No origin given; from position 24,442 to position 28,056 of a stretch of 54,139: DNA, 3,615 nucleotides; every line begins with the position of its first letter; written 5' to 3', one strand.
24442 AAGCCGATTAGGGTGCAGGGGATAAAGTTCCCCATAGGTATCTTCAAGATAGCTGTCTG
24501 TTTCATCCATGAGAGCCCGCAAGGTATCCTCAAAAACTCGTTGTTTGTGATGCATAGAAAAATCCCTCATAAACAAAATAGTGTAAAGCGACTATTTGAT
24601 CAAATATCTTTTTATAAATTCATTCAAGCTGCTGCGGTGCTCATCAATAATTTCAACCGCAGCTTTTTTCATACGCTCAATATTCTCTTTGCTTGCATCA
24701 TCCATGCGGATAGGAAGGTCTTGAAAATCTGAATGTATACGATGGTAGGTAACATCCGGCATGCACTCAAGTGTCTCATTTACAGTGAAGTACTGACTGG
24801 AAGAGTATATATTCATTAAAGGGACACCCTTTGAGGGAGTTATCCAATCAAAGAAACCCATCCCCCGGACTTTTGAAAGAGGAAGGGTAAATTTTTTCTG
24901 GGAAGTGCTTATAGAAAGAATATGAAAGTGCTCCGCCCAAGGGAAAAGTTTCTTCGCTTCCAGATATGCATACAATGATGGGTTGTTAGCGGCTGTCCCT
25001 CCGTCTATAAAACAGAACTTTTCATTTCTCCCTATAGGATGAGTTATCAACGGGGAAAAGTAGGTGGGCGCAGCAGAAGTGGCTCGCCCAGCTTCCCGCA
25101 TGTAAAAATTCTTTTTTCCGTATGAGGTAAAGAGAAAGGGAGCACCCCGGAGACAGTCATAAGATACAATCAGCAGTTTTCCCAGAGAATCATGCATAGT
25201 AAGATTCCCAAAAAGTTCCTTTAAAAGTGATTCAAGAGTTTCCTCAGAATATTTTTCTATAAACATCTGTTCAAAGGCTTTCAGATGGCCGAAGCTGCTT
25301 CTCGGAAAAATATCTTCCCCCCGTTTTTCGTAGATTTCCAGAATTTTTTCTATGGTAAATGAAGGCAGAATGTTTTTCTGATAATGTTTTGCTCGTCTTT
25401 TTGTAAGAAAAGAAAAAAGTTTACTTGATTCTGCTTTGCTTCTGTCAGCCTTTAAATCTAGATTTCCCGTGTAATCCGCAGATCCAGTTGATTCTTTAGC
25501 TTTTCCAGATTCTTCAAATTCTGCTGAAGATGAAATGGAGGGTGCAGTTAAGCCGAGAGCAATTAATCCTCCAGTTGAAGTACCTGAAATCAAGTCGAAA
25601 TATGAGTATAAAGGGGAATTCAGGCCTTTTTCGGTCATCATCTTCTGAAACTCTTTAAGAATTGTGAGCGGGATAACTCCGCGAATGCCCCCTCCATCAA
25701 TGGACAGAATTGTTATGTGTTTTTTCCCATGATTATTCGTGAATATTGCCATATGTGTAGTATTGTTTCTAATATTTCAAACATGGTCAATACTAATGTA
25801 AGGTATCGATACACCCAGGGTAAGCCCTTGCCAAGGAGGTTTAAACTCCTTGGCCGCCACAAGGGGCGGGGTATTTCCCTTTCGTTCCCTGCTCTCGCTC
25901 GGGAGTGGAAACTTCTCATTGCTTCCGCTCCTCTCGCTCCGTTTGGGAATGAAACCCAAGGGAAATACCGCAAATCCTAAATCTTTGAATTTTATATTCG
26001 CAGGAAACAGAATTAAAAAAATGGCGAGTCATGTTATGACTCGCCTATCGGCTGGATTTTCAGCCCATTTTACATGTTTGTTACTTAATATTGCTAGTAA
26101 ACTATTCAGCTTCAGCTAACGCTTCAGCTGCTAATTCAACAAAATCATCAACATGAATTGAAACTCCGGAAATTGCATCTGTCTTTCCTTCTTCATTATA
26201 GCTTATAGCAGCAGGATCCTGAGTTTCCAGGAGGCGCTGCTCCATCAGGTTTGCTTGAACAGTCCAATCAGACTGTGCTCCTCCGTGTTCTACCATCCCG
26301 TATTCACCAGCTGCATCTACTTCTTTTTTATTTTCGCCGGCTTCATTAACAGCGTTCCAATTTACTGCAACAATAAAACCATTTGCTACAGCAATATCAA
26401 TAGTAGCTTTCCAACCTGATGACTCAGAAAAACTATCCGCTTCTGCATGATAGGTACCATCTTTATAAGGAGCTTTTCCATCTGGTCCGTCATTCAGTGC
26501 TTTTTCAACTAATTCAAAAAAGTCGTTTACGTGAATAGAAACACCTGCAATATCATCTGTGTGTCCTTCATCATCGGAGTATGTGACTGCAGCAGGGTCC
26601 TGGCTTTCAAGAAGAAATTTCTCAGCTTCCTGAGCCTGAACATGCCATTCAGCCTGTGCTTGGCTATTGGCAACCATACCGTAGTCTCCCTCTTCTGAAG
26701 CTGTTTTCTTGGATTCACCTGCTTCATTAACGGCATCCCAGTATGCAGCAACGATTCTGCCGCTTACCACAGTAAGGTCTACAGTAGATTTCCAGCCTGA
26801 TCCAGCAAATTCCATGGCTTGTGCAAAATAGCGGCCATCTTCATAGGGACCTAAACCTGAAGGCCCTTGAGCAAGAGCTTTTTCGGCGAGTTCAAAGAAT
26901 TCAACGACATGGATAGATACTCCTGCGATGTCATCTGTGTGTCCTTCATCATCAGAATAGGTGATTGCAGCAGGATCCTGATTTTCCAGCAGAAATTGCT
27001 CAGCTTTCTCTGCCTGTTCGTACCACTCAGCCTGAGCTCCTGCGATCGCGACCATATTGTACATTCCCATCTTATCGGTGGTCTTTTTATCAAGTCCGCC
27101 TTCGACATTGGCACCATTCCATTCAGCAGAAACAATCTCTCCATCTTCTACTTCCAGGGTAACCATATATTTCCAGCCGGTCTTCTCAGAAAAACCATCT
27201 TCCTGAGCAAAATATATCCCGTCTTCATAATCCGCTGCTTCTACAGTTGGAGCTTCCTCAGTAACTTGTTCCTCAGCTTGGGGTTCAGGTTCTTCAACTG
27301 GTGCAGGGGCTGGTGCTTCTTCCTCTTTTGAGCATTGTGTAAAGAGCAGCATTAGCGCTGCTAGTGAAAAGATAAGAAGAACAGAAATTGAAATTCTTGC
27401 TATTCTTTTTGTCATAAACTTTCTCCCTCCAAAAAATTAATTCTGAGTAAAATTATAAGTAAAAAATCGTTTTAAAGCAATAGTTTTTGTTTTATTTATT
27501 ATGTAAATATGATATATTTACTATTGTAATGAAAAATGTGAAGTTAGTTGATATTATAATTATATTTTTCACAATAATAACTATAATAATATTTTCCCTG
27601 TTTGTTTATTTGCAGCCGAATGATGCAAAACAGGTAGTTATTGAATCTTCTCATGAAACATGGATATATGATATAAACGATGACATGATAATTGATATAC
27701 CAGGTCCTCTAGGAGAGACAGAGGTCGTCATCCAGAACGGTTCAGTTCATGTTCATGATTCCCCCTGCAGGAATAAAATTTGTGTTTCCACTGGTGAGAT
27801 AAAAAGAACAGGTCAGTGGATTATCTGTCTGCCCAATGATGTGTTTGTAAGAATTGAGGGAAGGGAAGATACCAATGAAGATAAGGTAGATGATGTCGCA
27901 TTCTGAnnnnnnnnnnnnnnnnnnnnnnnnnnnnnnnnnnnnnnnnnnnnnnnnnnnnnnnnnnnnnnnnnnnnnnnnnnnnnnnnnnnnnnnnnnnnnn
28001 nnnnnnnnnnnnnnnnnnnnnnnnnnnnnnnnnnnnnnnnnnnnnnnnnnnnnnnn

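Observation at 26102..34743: Flavinylation- and quinone-linked extracytoplasmic redox cluster resembling, but not matching, the Listeria flavin-based EET locus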

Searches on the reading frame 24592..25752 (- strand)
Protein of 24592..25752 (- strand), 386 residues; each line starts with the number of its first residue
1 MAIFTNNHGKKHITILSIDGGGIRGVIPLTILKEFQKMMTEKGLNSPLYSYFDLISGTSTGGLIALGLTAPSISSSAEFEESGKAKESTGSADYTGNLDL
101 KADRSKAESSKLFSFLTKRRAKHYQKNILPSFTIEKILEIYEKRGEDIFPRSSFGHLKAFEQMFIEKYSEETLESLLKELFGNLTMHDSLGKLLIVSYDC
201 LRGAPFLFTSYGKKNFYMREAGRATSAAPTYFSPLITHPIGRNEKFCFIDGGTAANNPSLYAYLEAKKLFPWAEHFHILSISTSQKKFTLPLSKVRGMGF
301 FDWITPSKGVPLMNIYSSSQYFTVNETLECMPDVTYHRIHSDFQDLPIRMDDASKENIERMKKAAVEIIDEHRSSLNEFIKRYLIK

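Call 26: search_protein_families(library=pfam, proteins=[window:24592-25752:-], max_evalue=0.00001)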
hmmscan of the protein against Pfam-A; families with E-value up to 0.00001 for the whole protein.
window:24592-25752:- (386 aa): 1 family
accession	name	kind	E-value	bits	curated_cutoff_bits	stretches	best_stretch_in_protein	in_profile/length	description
PF01734.28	Patatin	-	1.4e-20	74.7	27.7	1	16-262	1-190/191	Patatin-like phospholipase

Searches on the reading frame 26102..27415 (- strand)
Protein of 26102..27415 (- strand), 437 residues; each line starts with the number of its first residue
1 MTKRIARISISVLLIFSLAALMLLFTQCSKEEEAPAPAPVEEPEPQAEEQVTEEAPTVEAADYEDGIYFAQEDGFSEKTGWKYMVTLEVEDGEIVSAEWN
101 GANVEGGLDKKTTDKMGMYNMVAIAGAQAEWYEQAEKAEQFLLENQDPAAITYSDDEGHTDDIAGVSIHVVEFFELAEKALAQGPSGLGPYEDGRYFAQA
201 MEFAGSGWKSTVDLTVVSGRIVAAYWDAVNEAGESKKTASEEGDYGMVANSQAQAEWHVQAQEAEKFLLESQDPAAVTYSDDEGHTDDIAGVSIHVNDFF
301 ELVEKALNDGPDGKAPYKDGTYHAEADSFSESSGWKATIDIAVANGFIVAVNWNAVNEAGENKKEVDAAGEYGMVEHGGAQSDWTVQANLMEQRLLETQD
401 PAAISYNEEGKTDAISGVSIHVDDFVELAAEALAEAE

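Call 3: search_protein_families(library=pfam, proteins=[window:26102-27415:-], max_evalue=0.01)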
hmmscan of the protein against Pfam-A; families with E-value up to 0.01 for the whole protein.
window:26102-27415:- (437 aa): 1 family
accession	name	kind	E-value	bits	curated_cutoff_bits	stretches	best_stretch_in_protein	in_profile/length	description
PF22429.2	HutF_N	-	0.003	17.7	25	0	206-235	13-42/45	Formimidoylglutamate deiminase HutF, N-terminal domain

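Call 4: search_protein_families(library=ncbifam, proteins=[window:26102-27415:-], max_evalue=0.01)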
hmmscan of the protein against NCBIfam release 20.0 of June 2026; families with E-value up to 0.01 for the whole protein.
window:26102-27415:- (437 aa): 1 family
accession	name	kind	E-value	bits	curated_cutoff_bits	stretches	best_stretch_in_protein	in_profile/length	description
NF041941.1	lipo_FMN_PplA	exception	4.2e-26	91.8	325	2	192-430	59-281/302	extracellular electron transfer flavoprotein PplA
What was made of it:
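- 26102..27415 (-): Extracytoplasmic lipoprotein with three FMN-bind1-type domains (PplA-like). It has a signal peptide with Cys28, then an Ala/Pro/Glu-rich tether. NCBIfam PplA 4.2e-26, which is below the equivalog cutoff (call 4).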

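Call 8: search_solved_structures(query=window:26102-27415:-, max_evalue=1, show_alignments=2)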
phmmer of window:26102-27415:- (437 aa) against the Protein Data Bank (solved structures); distinct sequences matched with E-value up to 1: 2.
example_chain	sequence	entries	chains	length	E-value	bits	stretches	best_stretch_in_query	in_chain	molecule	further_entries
2kzx_A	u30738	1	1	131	8.8e-37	130.3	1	64-183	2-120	Uncharacterized protein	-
3o6u_A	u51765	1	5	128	0.0029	19.9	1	65-147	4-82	uncharacterized protein CPE2226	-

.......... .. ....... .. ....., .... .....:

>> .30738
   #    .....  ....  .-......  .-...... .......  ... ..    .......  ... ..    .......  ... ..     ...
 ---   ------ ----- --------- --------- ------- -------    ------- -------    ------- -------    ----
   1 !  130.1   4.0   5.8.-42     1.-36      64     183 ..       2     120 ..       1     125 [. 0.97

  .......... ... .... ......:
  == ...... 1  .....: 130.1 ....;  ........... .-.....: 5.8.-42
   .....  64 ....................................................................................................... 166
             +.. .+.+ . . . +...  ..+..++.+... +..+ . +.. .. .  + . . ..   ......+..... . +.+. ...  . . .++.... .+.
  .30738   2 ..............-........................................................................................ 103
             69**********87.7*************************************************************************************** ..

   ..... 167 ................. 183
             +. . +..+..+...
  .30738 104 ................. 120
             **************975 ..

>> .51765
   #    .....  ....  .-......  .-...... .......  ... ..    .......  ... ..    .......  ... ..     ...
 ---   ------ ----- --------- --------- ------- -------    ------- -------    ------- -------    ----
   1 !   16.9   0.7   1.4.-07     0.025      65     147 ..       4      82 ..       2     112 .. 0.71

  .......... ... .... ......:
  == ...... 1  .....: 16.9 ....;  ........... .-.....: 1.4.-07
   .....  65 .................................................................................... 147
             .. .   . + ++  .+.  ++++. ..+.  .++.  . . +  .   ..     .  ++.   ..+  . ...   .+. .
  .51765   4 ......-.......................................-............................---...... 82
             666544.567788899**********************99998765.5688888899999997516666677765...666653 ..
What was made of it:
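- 26102..27415 (-): PDB 2kzx 9e-37 and 3o6u 0.003 (call 8).
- Checked: They are nevertheless homologous to FMN-binding domains: NCBIfam PplA 4e-26 (call 4), PDB 2kzx 9e-37 and 3o6u 0.003 (call 8).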

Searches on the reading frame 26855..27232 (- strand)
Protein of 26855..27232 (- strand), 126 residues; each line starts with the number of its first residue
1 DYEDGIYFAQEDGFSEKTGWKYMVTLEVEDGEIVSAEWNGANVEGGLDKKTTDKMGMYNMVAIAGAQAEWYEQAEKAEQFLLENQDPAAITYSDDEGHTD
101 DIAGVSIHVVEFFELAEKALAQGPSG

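Call 28: search_protein_families(library=pfam, proteins=[window:26855-27232:-], max_evalue=10)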
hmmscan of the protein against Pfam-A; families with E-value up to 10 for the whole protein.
seq(126 aa): 1 family
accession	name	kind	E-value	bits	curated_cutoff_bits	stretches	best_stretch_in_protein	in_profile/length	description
PF15983.10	DUF4767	-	0.014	16.2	27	1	28-101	47-119/139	Domain of unknown function (DUF4767)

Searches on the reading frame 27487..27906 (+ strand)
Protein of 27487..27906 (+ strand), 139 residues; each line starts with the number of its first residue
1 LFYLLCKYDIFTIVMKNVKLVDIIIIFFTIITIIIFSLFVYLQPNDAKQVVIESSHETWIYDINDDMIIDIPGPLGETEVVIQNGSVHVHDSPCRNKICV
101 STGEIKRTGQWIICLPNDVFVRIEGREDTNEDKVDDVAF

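Call 3: search_protein_families(library=pfam, proteins=[window:27487-27906:+], max_evalue=0.01)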
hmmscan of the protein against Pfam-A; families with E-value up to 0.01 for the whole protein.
window:27487-27906:+ (139 aa): 2 families
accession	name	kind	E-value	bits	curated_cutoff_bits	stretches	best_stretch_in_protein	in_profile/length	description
PF07009.16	NusG_II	-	9.1e-25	87.3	29.6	1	26-126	2-106/107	NusG domain II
PF05092.17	PIF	-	0.0037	16.5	25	1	31-104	3-69/522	Per os infectivity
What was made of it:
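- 27487..27906 (+): EetA homologue: one N-terminal TM helix plus a NusG_II domain. The true start is probably the ATG at 27529. Pfam NusG_II 9.1e-25 (call 3).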

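Call 4: search_protein_families(library=ncbifam, proteins=[window:27487-27906:+], max_evalue=0.01)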
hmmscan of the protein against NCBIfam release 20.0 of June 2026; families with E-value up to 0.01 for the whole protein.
window:27487-27906:+ (139 aa): 1 family
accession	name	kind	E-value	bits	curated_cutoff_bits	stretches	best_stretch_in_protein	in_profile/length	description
NF010606.0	PRK14002.1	equivalog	0.0083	15.9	263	0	14-57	4-47/186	K(+)-transporting ATPase subunit C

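Call 46: search_solved_structures(query=window:27487-27906:+, max_evalue=1)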
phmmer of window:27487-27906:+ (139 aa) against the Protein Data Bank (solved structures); distinct sequences matched with E-value up to 1: 5.
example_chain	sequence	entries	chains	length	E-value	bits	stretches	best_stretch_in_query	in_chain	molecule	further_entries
4esn_A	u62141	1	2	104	1.9e-08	37.6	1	61-132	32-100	hypothetical protein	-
2kpp_A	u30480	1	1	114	0.027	17.6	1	87-135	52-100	Lin0431 protein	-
4obi_A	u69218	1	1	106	0.036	17.2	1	82-131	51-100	Uncharacterized protein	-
3ld7_A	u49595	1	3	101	0.18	15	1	86-127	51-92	Lin0431 protein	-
1m1g_A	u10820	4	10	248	0.34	14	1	47-121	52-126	Transcription antitermination protein nusG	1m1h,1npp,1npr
